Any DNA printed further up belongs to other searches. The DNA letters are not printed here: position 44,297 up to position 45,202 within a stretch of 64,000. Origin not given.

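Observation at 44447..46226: Three translationally coupled membrane proteins between terminase and portal, including a membrane-anchored CheY-like receiver domain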

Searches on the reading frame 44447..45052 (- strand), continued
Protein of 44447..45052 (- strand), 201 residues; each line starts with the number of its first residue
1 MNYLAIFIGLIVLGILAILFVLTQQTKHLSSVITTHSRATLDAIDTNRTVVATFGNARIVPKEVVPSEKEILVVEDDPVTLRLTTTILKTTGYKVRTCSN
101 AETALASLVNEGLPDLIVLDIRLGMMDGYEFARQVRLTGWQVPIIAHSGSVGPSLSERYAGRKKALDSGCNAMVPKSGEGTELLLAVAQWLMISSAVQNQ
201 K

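Call 75: fold_search(model_id=the predicted structure, library=pdb)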
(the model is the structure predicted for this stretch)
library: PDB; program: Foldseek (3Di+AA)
matches with E <= 10: 1818; with E <= 0.001: 571
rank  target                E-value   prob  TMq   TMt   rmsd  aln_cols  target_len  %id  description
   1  2a9o                  4.2e-09  1.00  0.55  0.92   1.6       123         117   30  Crystal structures of an activated YycF homologue, the essential response regulator from S.pneumoniae in complex with Be (released 2006-09-26)
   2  8svz_B                4.8e-09  1.00  0.53  0.88   1.9       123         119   31  Structure of the Francisella response regulator KdpE receiver domain (released 2024-06-12)
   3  9of4_C                4.8e-09  1.00  0.55  0.87   2.1       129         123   30  Structure of the Acinetobacter baumannii Response Regulator PmrA Receiver Domain M12I Mutation (released 2025-11-26)
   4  5hm6_A                6.1e-09  1.00  0.53  0.86   2.1       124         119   29  N-terminal domain of BfmR from Acinetobacter baumannii (released 2017-01-18)
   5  9of8_A                6.5e-09  1.00  0.54  0.84   1.9       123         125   29  Structure of the Acinetobacter baumannii Response Regulator PmrA Receiver Domain S119T Mutation (released 2025-11-26)
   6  6br7_A                7.4e-09  1.00  0.53  0.85   2.6       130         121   29  Beryllium fluorinated receiver domain of BfmR from Acinetobacter baumannii (released 2018-02-21)
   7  9of3_A                7.9e-09  1.00  0.55  0.91   1.7       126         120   29  Structure of the Acinetobacter baumannii Response Regulator PmrA Receiver Domain D10N mutation (released 2025-11-26)
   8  6is1_E                9.5e-09  1.00  0.54  0.90   1.8       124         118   26  Crystal Structure of Staphylococcus aureus response regulator ArlR receiver domain in complex with BeF3 and Mg (released 2019-10-30)
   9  1zh2_A                1.2e-08  1.00  0.50  0.82   2.3       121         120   29  Crystal Structure Of The Calcium-Bound Receiver Domain Of Kdp Potassium Transport System Response Regulator KdpE (released 2005-12-13)
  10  5e3j_A                1.5e-08  1.00  0.53  0.85   2.1       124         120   29  The response regulator RstA is a potential drug target for Acinetobacter baumannii (released 2016-05-04)
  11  3crn_B                1.7e-08  1.00  0.55  0.86   2.5       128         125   27  Crystal structure of response regulator receiver domain protein (CheY-like) from Methanospirillum hungatei JF-1 (released 2008-04-22)
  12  9of8_B                1.8e-08  1.00  0.55  0.89   1.7       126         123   29  Structure of the Acinetobacter baumannii Response Regulator PmrA Receiver Domain S119T Mutation (released 2025-11-26)
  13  2pl1                  1.8e-08  1.00  0.54  0.86   2.1       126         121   25  Berrylium Fluoride activated receiver domain of E.coli PhoP (released 2007-05-22)
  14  2pkx_B                1.9e-08  1.00  0.53  0.85   2.3       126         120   25  E.coli response regulator PhoP receiver domain (released 2007-05-22)
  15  8imw_B                2.2e-08  1.00  0.55  0.86   2.2       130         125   30  Crystal structure of response regulator PmrA receiver domain (released 2024-03-13)
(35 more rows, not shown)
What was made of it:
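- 44447..45052 (-): Gene C: 201 aa with a TM anchor (res 4-22, nt 44987-45043), a helical linker (23-~55) and a REC domain (res 70-200, nt 44453-44845). Acidic pair D76/D77 at nt 44822-44827, phospho-acceptor D120 at nt 44693-44695, S148 at nt 44609-44611, K176 at nt 44525-44527. The tail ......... is conserved. Foldseek to OmpR/PhoB-type receivers (call 75).
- On Response regulator receiver domain (PF00072 / CheY-like superfamily): Foldseek to solved receivers gives TM-score up to 0.92 (normalised by target length) and rmsd 1.6 A (call 75).
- Closest known: Single-domain response regulators. Same: The best structural matches are the YycF, KdpE and PmrA receivers (call 75).
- Checked: Foldseek top hits are OmpR/PhoB-type receivers (YycF, KdpE, PmrA), target TM-score up to 0.92, rmsd 1.6 A (call 75).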

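Call 79: find_related_loci(query=A5, collection=viral_contigs, flank=5000)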
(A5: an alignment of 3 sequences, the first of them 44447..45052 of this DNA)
Query A5 (201 aa) in viral_contigs; peptide patterns used: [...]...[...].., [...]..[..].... (x = any residue, [..] = any of these).
120 stretches matched a pattern; 4 encode a relative of the query (tblastn E <= 1e-3); 4 distinct loci.
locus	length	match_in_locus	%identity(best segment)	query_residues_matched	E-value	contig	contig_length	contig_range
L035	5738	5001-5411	31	48-191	6e-14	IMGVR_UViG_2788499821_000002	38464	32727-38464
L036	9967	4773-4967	30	70-136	1e-5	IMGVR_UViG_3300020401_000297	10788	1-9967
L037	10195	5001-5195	30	70-136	1e-5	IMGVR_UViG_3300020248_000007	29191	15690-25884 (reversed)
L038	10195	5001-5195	30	70-136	1e-5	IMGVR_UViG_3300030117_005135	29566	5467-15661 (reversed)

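Call 81: search_protein_families(library=pfam, proteins=[L037:4601-5002:+, L037:4995-5456:+, L037:5422-5880:+, L037:5807-6277:+, L037:6481-6810:+, L037:1986-3608:+, L037:3612-4340:+, L037:6810-7172:+], max_evalue=0.05)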
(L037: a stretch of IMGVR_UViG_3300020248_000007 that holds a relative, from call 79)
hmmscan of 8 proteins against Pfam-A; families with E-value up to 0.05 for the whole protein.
L037:4601-5002:+ (133 aa): 5 families
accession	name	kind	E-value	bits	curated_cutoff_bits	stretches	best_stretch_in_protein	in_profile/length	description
PF04691.17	ApoC-I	-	0.0014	18.8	28.3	1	38-88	10-59/61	Apolipoprotein C-I (ApoC-1)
PF05434.16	Tmemb_9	-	0.021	15.1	28.6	1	25-95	69-136/145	TMEM9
PF03097.24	BRO1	-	0.023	14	35.1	0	40-96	263-316/385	BRO1-like domain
PF11414.13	Suppressor_APC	-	0.033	14.8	25.4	0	66-122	23-78/82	Adenomatous polyposis coli tumour suppressor protein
PF10459.15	Peptidase_S46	-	0.04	13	22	1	36-94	64-123/698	Peptidase S46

L037:4995-5456:+ (153 aa): 2 families
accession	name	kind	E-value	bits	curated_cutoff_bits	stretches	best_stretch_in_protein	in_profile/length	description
PF00072.30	Response_reg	-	3.3e-21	76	30.2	1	4-114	1-110/111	Response regulator receiver domain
PF24896.1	Receiver_CRE1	-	0.019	15.6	27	0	5-116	10-133/136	AHK4/CRE1/WOL first receiver domain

L037:5422-5880:+ (152 aa): 0 families

L037:5807-6277:+ (156 aa): 3 families
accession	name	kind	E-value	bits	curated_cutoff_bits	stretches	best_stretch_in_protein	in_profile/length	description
PF05405.19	Mt_ATP-synt_B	-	0.00067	19.8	21.7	1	41-137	18-114/163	Mitochondrial ATP synthase B chain precursor (ATP-synt_B)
PF24835.1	DUF7717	-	0.0077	16.9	27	1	66-133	19-89/117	Family of unknown function (DUF7717)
PF16759.12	LIG3_BRCT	-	0.013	16.3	27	1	64-104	22-64/78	DNA ligase 3 BRCT domain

L037:6481-6810:+ (109 aa): 0 families

L037:1986-3608:+ (540 aa): 0 families

L037:3612-4340:+ (242 aa): 0 families

L037:6810-7172:+ (120 aa): 0 families

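Call 83: search_protein_families(library=phrogs, proteins=[L037:4601-5002:+, L037:4995-5456:+, L037:5422-5880:+, L037:5807-6277:+, L037:6481-6810:+, L037:1986-3608:+, L037:3612-4340:+], max_evalue=0.01)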
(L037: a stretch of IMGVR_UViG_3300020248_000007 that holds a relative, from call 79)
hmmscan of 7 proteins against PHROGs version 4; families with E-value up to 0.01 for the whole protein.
L037:4601-5002:+ (133 aa): 4 families
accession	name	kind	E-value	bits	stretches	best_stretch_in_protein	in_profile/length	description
phrog_7606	-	unknown function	0.00076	20.9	1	23-121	11-101/134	-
phrog_2466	-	lysis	0.00083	20.2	1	16-126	7-113/172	Rz-like spanin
phrog_739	-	lysis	0.0014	19.8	1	15-96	6-91/122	Rz-like spanin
phrog_312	-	lysis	0.005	17.9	1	8-102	4-93/173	Rz-like spanin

L037:4995-5456:+ (153 aa): 5 families
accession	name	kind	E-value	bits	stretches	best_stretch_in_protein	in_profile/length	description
phrog_731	-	unknown function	4.2e-20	73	1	1-115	1-114/227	-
phrog_5982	-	unknown function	2.4e-16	59.8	1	3-136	870-1003/1030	-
phrog_20458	-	unknown function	2.6e-13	50.1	1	2-116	698-815/829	-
phrog_37855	-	unknown function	1.9e-12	47.8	1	2-130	6-140/278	-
phrog_8810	-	unknown function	2.7e-06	28.2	1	2-116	1-118/245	-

L037:5422-5880:+ (152 aa): 1 family
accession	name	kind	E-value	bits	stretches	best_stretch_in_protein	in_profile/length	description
phrog_3108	-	unknown function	5.3e-26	92.2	1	5-143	2-152/160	-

L037:5807-6277:+ (156 aa): 3 families
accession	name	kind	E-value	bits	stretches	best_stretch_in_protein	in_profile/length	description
phrog_8566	-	unknown function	0.002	19.2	1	38-137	16-107/127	-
phrog_4297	-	lysis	0.0038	18.3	1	31-117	13-95/130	Rz-like spanin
phrog_818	-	unknown function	0.0081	17.7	0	56-132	24-97/127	-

L037:6481-6810:+ (109 aa): 0 families

L037:1986-3608:+ (540 aa): 4 families
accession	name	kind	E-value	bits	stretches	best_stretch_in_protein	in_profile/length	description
phrog_38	-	head and packaging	1.7e-85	289.2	1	39-502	272-700/760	terminase large subunit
phrog_5573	-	head and packaging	1.8e-07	31.9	1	273-502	28-231/250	terminase large subunit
phrog_20726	-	unknown function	1.1e-06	29.5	1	334-502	1-170/199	-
phrog_4758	-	head and packaging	6e-06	26.8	1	135-241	116-213/243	terminase large subunit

L037:3612-4340:+ (242 aa): 1 family
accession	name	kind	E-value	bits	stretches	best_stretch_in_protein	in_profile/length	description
phrog_2125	-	head and packaging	2.3e-22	80.8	1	1-241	1-233/234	virion structural protein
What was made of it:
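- The analogous L037 133-aa protein has weak Rz-like PHROG hits (E about 1e-3; call 83).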

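Call 99: search_dna_similar(query=window:44447-45052:-, collection=phages, mode=protein, max_evalue=0.001, max_rows=40)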
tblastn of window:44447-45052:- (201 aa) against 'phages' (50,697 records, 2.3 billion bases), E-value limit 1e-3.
Records with a match: 15; places in all: 15; records where one place covers at least 80% of the query: 0.
Best place of each record, by identity: <60% 15.
By first word of the organism name: Listeria 7; Acinetobacter 4; Pseudomonas 2; Bacteriophage 1; Enterococcus 1.
By host as written in the record: Listeria monocytogenes 7; - 5; Pseudomonas aeruginosa 1; Enterococcus faecalis 1; Pseudomonas aeruginosa PACL 1.
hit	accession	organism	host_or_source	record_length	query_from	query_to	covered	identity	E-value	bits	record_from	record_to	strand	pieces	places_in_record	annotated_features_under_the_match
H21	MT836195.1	Bacteriophage sp.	human fecal samples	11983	62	195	67%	32.8%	7e-5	48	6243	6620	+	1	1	record has no annotation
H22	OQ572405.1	Pseudomonas phage Y3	Pseudomonas aeruginosa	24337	66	197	66%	31.7%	4e-7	55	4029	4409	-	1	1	record has no annotation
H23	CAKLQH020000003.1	Acinetobacter phage MD-2021a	not known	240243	69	184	58%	33.6%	3e-4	46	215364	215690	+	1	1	ompR: transcriptional regulatory protein OmpR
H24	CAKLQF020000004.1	Acinetobacter phage MD-2021a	not known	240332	69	184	58%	33.6%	3e-4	46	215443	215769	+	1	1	ompR: transcriptional regulatory protein OmpR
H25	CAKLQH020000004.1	Acinetobacter phage MD-2021a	not known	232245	59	184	63%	30.7%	4e-4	46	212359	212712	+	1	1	kdpE: two-component response regulator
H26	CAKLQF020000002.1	Acinetobacter phage MD-2021a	not known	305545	59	184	63%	30.7%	4e-4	46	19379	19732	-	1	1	kdpE: two-component response regulator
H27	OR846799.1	Listeria phage LM 4-11-1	Listeria monocytogenes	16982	67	191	62%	29.6%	2e-5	50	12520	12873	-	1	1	record has no annotation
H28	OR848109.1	Listeria phage LM 4-14-1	Listeria monocytogenes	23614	67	191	62%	29.6%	2e-5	50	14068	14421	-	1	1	record has no annotation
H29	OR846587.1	Enterococcus phage Efs 1-1-1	Enterococcus faecalis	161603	69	145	38%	45.5%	3e-6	52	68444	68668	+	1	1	record has no annotation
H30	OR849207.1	Listeria phage LM 4-14-1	Listeria monocytogenes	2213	69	145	38%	44.2%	4e-6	52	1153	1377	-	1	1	record has no annotation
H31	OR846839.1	Listeria phage LM 4-11-1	Listeria monocytogenes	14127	69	145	38%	44.2%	5e-6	52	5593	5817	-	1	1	record has no annotation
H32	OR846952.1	Listeria phage LM 4-11-1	Listeria monocytogenes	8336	67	145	39%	40.5%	2e-4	47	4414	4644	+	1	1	record has no annotation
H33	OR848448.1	Listeria phage LM 4-14-1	Listeria monocytogenes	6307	67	145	39%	40.5%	3e-4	47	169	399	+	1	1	record has no annotation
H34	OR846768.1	Listeria phage LM 4-11-1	Listeria monocytogenes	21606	67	145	39%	40.5%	3e-4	47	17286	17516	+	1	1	record has no annotation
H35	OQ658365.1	Pseudomonas phage sp.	Pseudomonas aeruginosa PACL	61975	71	150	40%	32.5%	2e-4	47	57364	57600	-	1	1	none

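Call 100: search_solved_structures(query=L037:5422-5880:+, max_evalue=1)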
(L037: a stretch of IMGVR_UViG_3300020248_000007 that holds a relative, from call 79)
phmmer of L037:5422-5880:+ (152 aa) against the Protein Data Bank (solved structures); distinct sequences matched with E-value up to 1: 0.
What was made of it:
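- Tried and rejected: Not confirmed: no Pfam or PDB hit, only phrog_3108 of unknown function (calls 81, 83, 100).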

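Call 105: search_dna_similar(query=L037:4995-5456:+, collection=phages, mode=protein, max_evalue=0.001, max_rows=25)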
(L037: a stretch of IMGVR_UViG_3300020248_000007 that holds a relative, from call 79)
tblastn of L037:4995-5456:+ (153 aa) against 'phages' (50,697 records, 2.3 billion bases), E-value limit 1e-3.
Records with a match: 131; places in all: 139; records where one place covers at least 80% of the query: 45.
Best place of each record, by identity: <60% 131.
By first word of the organism name: Bacteriophage 45; Listeria 29; Acinetobacter 14; Alteromonas 10; Staphylococcus 10; Salmonella 7; Enterococcus 5; Pseudomonas 3; Streptococcus 3; Escherichia 2; and 3 more.
By host as written in the record: - 60; Listeria monocytogenes 29; Staphylococcus aureus 10; Enterococcus faecalis 5; Homo sapiens 4; Alteromonas macleodii ATCC 27126 3; Alteromonas sp. 3; Salmonella enterica subsp. enterica serovar Kentucky 3; and 11 more.
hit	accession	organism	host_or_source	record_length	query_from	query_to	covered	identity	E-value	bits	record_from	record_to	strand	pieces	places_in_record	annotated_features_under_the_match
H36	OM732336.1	Alteromonas phage vB_AmaS-R9Y2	Alteromonas macleodii ATCC 27126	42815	1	143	93%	35.2%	5e-19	88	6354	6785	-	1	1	hypothetical protein (x2)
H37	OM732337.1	Alteromonas phage vB_AmaS-R9Y3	Alteromonas macleodii ATCC 27126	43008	1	143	93%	35.2%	5e-19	88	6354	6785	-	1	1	hypothetical protein (x2)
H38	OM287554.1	Alteromonas phage vB_AmaS-R9Y1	Alteromonas macleodii ATCC 27126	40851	1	143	93%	33.8%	7e-19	87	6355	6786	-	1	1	hypothetical protein (x2)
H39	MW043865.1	Alteromonas phage vB_AmeP_R8W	Alteromonas sp.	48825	1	124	81%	35.2%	2e-15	77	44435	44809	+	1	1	putative DNA-binding response regulator | hypothetical protein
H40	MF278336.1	Alteromonas phage vB_AspP-H4/4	Alteromonas sp. H4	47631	1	124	81%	34.4%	2e-14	75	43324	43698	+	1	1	putative DNA-binding response regulator | hypothetical protein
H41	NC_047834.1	Alteromonas phage vB_AspP-H4/4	Alteromonas sp. H4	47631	1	124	81%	34.4%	2e-14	75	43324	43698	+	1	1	putative DNA-binding response regulator | hypothetical protein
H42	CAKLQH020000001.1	Acinetobacter phage MD-2021a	not known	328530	4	134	86%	31.6%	2e-9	60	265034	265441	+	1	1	creB_1: two-component response regulator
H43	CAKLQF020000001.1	Acinetobacter phage MD-2021a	not known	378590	4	134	86%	31.6%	2e-9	60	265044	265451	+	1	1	creB_1: two-component response regulator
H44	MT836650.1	Bacteriophage sp.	human fecal samples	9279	3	147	95%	28.3%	8e-9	59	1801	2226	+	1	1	record has no annotation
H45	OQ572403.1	Pseudomonas phage Y1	Pseudomonas aeruginosa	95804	2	138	90%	29.7%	4e-6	51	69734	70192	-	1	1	record has no annotation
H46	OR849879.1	Staphylococcus phage SA 1298 Kay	Staphylococcus aureus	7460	3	144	93%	28.6%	2e-7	55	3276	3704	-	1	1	record has no annotation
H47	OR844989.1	Staphylococcus phage SA 1306 Kay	Staphylococcus aureus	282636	3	144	93%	28.6%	2e-7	55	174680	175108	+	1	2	record has no annotation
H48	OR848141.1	Listeria phage LM 4-14-1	Listeria monocytogenes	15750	1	129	84%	31.1%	3e-8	57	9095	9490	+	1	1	record has no annotation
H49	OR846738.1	Listeria phage LM 4-11-1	Listeria monocytogenes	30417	1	129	84%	31.1%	3e-8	57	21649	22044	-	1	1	record has no annotation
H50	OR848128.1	Listeria phage LM 4-14-1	Listeria monocytogenes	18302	1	129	84%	31.1%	3e-8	57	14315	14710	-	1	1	record has no annotation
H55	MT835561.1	Bacteriophage sp.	human fecal samples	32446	1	125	82%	31.0%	1e-4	47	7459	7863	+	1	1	record has no annotation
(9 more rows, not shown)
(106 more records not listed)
